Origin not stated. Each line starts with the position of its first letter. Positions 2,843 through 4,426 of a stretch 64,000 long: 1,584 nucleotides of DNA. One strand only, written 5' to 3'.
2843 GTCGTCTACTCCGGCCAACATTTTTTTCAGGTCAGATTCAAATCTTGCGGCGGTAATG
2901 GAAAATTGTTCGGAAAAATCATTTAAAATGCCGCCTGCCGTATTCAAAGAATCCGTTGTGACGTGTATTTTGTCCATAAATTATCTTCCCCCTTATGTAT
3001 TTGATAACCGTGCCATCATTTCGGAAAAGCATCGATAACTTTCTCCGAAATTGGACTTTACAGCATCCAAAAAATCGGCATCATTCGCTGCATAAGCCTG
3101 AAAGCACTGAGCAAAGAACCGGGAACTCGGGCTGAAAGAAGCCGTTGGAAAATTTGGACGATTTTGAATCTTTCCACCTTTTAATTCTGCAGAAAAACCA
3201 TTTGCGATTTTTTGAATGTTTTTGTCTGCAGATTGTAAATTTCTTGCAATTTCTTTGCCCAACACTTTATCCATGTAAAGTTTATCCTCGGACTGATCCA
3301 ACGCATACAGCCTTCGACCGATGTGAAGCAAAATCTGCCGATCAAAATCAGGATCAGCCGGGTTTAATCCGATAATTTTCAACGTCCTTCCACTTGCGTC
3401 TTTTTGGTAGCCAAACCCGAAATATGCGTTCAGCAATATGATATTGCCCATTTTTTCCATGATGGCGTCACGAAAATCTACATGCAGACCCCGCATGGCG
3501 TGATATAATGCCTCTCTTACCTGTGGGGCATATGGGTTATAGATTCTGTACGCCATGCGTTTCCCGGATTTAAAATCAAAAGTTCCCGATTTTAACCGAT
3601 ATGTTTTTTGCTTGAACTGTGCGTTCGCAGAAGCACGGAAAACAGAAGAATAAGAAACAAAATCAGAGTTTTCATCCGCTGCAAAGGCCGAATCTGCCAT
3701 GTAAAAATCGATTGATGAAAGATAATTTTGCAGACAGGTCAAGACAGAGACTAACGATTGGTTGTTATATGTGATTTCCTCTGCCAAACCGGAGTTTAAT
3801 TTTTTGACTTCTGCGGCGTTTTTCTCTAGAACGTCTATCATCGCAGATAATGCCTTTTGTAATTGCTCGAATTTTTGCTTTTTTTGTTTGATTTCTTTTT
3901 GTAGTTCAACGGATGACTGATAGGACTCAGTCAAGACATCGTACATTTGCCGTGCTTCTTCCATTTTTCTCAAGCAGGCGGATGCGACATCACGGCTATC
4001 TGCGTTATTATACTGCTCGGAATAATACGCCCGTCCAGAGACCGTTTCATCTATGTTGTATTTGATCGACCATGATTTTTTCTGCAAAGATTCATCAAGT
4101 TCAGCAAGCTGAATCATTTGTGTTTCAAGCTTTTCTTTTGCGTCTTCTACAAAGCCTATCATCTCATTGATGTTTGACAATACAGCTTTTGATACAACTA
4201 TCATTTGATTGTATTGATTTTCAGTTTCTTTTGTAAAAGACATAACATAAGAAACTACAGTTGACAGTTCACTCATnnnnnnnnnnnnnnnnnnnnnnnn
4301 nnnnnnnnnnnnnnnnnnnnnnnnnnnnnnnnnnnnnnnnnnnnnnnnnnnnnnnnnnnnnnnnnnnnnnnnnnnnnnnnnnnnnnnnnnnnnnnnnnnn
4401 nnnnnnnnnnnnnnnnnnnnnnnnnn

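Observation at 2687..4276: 427-aa effector-like protein with an unassigned C-terminal domain, followed by a 96-aa ORF (toxin/immunity-like pair)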

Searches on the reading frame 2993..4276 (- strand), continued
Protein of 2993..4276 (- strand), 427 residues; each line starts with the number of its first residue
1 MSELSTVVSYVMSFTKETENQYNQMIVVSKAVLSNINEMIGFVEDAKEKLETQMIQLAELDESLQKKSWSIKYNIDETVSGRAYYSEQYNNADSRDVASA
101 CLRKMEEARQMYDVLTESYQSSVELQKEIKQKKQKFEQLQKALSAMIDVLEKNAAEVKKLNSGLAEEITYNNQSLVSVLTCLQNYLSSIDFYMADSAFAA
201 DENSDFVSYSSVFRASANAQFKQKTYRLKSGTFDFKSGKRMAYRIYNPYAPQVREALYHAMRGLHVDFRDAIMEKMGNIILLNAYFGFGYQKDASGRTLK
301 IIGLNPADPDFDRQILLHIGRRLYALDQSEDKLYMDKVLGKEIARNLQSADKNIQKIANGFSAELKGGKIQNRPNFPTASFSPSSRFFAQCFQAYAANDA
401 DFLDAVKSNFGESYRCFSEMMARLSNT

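Call 82: fold_search(model_id=the predicted structure, library=pdb)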
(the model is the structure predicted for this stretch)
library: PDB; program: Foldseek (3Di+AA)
matches with E <= 10: 886; with E <= 0.001: 0
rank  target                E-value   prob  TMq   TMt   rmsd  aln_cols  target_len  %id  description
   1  3g6b_B                3.1e-03  1.00  0.30  0.50   6.3       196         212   10  Crystal structure of a Soluble Chemoreceptor from Thermotoga maritima Asn217Ile mutant (released 2009-07-28)
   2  3g67_A                3.1e-03  1.00  0.26  0.44   7.9       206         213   12  Crystal Structure of a Soluble Chemoreceptor from Thermotoga maritima (released 2009-07-28)
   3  3g67_B                5.2e-03  1.00  0.30  0.53   6.1       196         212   11  Crystal Structure of a Soluble Chemoreceptor from Thermotoga maritima (released 2009-07-28)
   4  3g6b_A                5.5e-03  1.00  0.19  0.36  12.4       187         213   11  Crystal structure of a Soluble Chemoreceptor from Thermotoga maritima Asn217Ile mutant (released 2009-07-28)
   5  9mlg_A                7.5e-03  1.00  0.30  0.06   6.0       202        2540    8  Xenorhabdus nematophilus XptA2 State 2, 1181insYWK1183, D1182T mutant (released 2025-01-15)
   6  5xg2                  7.5e-03  1.00  0.24  0.41  15.2       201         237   14  Crystal structure of a coiled-coil segment (residues 345-468 and 694-814) of Pyrococcus yayanosii Smc (released 2017-06-07)
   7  6ixe                  9.8e-03  0.99  0.16  0.29  23.6       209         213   12  Crystal structure of SeMet apo SH3BP5 (I41) (released 2019-03-20)
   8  6ixg_B                9.8e-03  0.99  0.16  0.28  25.5       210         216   11  Crystal structure of native apo SH3BP5 (P41) (released 2019-03-20)
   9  6z6f_C                1.0e-02  0.99  0.18  0.16   8.9       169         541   15  HDAC-PC (released 2021-02-17)
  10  3zx6_B                1.1e-02  1.00  0.36  0.49   4.8       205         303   11  Structure of Hamp(AF1503)-Tsr fusion - Hamp (A291V) mutant (released 2012-02-29)
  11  9mli_A                1.9e-02  1.00  0.28  0.06   6.5       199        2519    7  Xenorhabdus nematophilus XptA2 RBD C Chimera (released 2025-03-05)
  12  6ixg_A                2.0e-02  1.00  0.20  0.37  23.0       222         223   11  Crystal structure of native apo SH3BP5 (P41) (released 2019-03-20)
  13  7p3r_A                2.0e-02  0.99  0.22  0.26   9.1       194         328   13  Helical structure of the toxin MakA from Vibrio cholera (released 2022-02-23)
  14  6h2f_D                2.5e-02  1.00  0.28  0.34   6.0       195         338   11  Structure of the pre-pore AhlB of the tripartite alpha-pore forming toxin, AHL, from Aeromonas hydrophila. (released 2019-07-10)
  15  9qxx_A                2.5e-02  0.99  0.18  0.11  15.2       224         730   15  JetABC DNA loaded state dimer (released 2025-10-01)
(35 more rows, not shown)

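Call 84: find_encoding_contigs(protein=P0007, flank=10000, max_places=2)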
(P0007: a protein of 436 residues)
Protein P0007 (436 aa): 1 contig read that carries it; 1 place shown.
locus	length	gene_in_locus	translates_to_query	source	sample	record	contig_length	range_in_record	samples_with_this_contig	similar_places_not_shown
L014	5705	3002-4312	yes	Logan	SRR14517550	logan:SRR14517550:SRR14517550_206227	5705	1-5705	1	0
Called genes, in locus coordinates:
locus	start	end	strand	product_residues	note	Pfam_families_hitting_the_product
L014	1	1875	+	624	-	?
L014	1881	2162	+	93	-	-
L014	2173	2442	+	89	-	-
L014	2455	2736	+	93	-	-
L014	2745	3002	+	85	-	-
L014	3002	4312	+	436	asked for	-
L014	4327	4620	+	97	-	-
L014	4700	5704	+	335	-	?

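Call 85: find_encoding_contigs(protein=P0009, flank=10000, max_places=2)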
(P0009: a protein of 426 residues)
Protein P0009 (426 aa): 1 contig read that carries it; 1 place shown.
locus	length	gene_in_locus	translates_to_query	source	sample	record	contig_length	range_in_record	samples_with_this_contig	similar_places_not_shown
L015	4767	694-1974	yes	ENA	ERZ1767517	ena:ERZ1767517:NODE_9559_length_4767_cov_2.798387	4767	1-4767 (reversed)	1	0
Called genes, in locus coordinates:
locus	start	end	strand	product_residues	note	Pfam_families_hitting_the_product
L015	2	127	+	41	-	?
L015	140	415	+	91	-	-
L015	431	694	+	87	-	-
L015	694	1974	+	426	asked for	-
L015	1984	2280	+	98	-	-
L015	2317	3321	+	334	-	-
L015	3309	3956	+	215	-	-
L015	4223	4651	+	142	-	PF01527:HTH_Tnp_1 (faint), PF13518:HTH_28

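Call 93: search_dna_similar(query=window:2993-4276:-, collection=plasmids, mode=protein, max_evalue=0.001, max_rows=10)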
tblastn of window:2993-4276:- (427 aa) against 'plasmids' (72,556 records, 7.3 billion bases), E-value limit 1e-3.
No match.

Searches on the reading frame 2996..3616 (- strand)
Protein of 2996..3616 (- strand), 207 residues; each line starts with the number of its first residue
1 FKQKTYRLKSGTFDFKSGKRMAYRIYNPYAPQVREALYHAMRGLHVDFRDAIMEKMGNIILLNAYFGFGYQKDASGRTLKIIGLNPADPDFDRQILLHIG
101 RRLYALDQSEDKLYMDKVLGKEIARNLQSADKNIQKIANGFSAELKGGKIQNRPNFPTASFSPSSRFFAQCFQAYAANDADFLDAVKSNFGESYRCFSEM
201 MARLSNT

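Call 44: search_protein_families(library=pfam, alignment_id=A4, max_evalue=1)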
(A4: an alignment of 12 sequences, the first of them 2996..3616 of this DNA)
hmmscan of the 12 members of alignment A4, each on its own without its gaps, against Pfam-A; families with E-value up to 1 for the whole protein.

A. member 1, window:2996-3616:- (207 aa): 2 families
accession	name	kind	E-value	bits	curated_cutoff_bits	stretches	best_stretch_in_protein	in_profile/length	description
PF19227.5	Salyut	-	0.095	13.3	27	1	22-40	14-33/51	Salyut domain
PF20211.3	DUF6571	-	0.11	11.4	27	1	55-121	241-301/729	Family of unknown function (DUF6571)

B. families by the number of members that match (of 12 scanned): 12 families
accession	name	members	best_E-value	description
PF17393.7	DUF5402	1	0.035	Family of unknown function (DUF5402)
PF10428.14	SOG2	1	0.035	RAM signalling pathway protein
PF05796.17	Chordopox_G2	1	0.04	Chordopoxvirus protein G2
PF19152.5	DUF5834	1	0.064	Family of unknown function (DUF5834)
PF09548.15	Spore_III_AB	1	0.094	Stage III sporulation protein AB (spore_III_AB)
PF19227.5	Salyut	1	0.095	Salyut domain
PF20211.3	DUF6571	1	0.11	Family of unknown function (DUF6571)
PF24483.1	DUF7582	1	0.12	Domain of unknown function (DUF7582)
PF03217.20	SlpA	1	0.15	Surface layer protein A domain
PF18314.6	FAS_I_H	1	0.18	Fatty acid synthase type I helical domain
PF08066.17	PMC2NT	1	0.19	PMC2NT (NUC016) domain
PF13752.12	DUF4165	1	0.21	Domain of unknown function (DUF4165)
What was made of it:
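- Tried and rejected: A Pfam scan of 12 domain-X sequences gave nothing consistent (call 44).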

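Call 45: search_solved_structures(query=A4, max_evalue=10, show_alignments=2)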
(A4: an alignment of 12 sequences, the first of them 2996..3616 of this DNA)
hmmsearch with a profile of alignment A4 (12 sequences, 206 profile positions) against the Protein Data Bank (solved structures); distinct sequences matched with E-value up to 10: 3.
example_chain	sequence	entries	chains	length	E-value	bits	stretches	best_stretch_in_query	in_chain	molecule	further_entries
8c5b_A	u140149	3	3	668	0.16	14.8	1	98-150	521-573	Penicillin-binding protein 3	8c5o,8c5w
7vrc_A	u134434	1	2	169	0.34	13.7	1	90-147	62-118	Transcription regulatory protein SNF11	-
4gox_A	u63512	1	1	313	1.4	11.6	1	85-132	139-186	Polyketide synthase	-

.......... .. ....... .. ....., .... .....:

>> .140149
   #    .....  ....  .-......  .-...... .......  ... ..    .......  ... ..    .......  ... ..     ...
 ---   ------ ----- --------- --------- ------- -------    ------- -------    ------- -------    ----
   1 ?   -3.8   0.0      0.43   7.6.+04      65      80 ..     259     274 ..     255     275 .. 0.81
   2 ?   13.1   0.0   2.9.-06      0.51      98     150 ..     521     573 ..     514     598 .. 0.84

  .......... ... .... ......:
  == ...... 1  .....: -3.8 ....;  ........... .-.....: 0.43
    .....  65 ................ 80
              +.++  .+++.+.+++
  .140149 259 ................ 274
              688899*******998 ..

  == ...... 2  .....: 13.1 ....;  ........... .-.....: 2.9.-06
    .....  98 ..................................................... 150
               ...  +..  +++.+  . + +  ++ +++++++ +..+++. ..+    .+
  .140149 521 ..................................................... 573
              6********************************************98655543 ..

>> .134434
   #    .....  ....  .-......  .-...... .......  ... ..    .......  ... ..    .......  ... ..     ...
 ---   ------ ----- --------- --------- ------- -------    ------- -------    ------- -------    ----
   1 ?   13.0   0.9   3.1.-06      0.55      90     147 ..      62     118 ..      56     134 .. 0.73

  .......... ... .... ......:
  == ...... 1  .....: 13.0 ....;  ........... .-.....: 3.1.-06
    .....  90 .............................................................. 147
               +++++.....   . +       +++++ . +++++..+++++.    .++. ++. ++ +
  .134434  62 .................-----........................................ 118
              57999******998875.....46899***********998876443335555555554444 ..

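Call 49: predict_structure(alignment_id=A4)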
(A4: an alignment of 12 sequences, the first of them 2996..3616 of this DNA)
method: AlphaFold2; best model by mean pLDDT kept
length: 207 residues; sequences in the alignment: 12
mean_pLDDT: 60.1   pTM: 0.32
mean pLDDT of the five models: 60.1, 59.8, 58.5, 58.5, 58.4
residues with pLDDT >= 90: 30; 70-90: 22; 50-70: 87; < 50: 68
segments of 3 or more residues with pLDDT < 50: 1-23, 62-74, 76-86, 111-113, 142-157
pLDDT, mean of each block of 10 residues (from residue 1): 31 40 57 67 68 61 41 46 49 58 54 52 59 62 42 46 85 92 93 91 72
secondary structure, 60 per line:
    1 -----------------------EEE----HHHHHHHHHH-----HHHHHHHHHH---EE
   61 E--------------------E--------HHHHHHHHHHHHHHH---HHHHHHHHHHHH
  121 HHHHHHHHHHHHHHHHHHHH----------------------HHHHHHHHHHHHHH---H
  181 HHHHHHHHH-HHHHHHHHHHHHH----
elements in order: E24-26 H31-40 H46-55 E59-61 H91-105 H109-140 H163-176 H180-189 H191-203

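Call 50: find_homologous_proteins(query=A4, max_evalue=0.01)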
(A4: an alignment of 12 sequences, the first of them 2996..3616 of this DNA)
Query A4 (12 sequences) (207 aa, profile of the alignment): 1 proteins with E <= 0.01 among 1215 candidates.
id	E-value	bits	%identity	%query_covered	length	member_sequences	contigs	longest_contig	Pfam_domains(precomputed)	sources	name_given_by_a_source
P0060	1.2e-62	229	31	88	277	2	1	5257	-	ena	-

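Call 53: find_encoding_contigs(protein=P0060, flank=10000)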
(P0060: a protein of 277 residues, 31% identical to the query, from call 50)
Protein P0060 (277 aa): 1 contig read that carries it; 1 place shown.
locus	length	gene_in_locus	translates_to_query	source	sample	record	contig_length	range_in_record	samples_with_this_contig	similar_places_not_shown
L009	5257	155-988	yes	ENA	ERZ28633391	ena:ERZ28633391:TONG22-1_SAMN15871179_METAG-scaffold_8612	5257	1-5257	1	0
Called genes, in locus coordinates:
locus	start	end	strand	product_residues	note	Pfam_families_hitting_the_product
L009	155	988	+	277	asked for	-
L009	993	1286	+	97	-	-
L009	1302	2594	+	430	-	-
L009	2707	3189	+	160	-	-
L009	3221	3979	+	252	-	PF01580:FtsK_SpoIIIE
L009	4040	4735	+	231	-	-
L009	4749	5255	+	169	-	?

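Call 54: fold_search(model_id=the predicted structure, library=pdb)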
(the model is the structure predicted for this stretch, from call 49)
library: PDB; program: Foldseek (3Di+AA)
matches with E <= 10: 7; with E <= 0.001: 0
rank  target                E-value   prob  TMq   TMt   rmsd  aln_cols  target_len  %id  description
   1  9l5r_L                3.6e+00  0.02  0.16  0.05  30.1       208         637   14  Cryo-EM structure of the thermophile spliceosome (state ILS) (released 2025-03-12)
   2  9dbr_A                4.1e+00  0.04  0.09  0.08  14.3        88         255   19  Danio rerio TREK-1:CBD complex (released 2025-09-17)
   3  6bh8_A                4.4e+00  0.02  0.17  0.12  19.7       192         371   11  Crystal structure of ZMPSTE24 in complex with phosphoramidon (released 2018-08-15)
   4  3wvr_D                7.4e+00  0.01  0.13  0.08   9.1        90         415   17  Structure of ATP grasp protein with AMP (released 2014-11-19)
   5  7pox_AAA              9.0e+00  0.02  0.10  0.11   4.9        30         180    7  TNKS2 in complex with OM-1700, treated with H2O2 (released 2022-05-04)
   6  8y6v_B                9.0e+00  0.02  0.16  0.26   7.8       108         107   10  Near-atomic structure of icosahedrally averaged jumbo bacteriophage PhiKZ capsid (released 2024-08-14)
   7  7tin_A                9.0e+00  0.01  0.09  0.05  14.1        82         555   18  The Structure of S. aureus MenD (released 2022-09-14)

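Call 97: find_related_loci(query=A4, collection=metagenome_contigs, flank=8000)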
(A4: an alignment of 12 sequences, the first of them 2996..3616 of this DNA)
Query A4 (207 aa) in metagenome_contigs; peptide patterns used: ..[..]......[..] (x = any residue, [..] = any of these).
196 stretches matched a pattern; 2 encode a relative of the query (tblastn E <= 1e-3); 2 distinct loci.
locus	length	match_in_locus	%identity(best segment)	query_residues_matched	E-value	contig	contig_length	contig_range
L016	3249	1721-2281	40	18-206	1e-45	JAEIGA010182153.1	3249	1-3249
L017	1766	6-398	47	76-206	6e-43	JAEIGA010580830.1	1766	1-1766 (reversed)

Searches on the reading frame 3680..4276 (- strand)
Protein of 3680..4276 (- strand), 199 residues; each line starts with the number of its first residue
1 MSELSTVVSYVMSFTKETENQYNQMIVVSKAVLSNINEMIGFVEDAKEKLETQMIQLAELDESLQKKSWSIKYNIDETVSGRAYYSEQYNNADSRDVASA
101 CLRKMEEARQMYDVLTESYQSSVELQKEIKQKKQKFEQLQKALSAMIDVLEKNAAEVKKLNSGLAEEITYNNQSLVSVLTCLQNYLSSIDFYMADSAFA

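Call 75: search_solved_structures(query=A5, max_evalue=10)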
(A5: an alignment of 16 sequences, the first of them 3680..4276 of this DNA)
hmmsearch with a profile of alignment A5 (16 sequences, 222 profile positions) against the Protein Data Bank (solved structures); distinct sequences matched with E-value up to 10: 73 (the best 60 are shown).
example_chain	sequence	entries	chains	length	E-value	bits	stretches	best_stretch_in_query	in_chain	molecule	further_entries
3ja6_H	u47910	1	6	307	0.0014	21.4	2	36-168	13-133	Methyl-accepting chemotaxis protein 2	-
2ch7_B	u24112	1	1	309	0.0016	21.2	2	36-168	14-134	METHYL-ACCEPTING CHEMOTAXIS PROTEIN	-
2ch7_A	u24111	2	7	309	0.0057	19.4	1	36-168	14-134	METHYL-ACCEPTING CHEMOTAXIS PROTEIN | Methyl-accepting chemotaxis protein 2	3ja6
9y5h_B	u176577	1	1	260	0.011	18.4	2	33-180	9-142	sc-t-SNARE-diff-#3.3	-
7xli_A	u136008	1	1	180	0.019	17.7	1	45-112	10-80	Iron-regulated surface determinant protein B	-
8w6e_A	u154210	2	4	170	0.021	17.6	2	19-134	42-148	HBC599 in complex with wFAP1.1 | wFAP1.1 structure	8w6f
8qaf_A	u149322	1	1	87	0.022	17.5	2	156-187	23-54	sc-apCC-8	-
8b1r_P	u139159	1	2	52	0.029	17.1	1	24-69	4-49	Probable RecBCD inhibitor gp5.9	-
3k17_A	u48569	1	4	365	0.03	17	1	8-67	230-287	Lin0012 protein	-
9gmb_I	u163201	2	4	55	0.034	16.9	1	24-69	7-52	Probable RecBCD inhibitor gp5.9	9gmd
2xzr_A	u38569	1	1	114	0.036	16.8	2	121-172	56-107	IMMUNOGLOBULIN-BINDING PROTEIN EIBD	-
1ztm_A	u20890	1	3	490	0.089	15.5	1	90-182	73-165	Fusion glycoprotein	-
4xa4_A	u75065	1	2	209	0.11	15.2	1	28-89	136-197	Xrcc4-MYH7(1551-1609) chimera protein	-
8tqk_A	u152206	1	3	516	0.12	15.1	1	140-188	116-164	Fusion glycoprotein F0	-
6jfv_B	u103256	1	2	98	0.13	15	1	33-94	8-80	Keratin, type II cytoskeletal 5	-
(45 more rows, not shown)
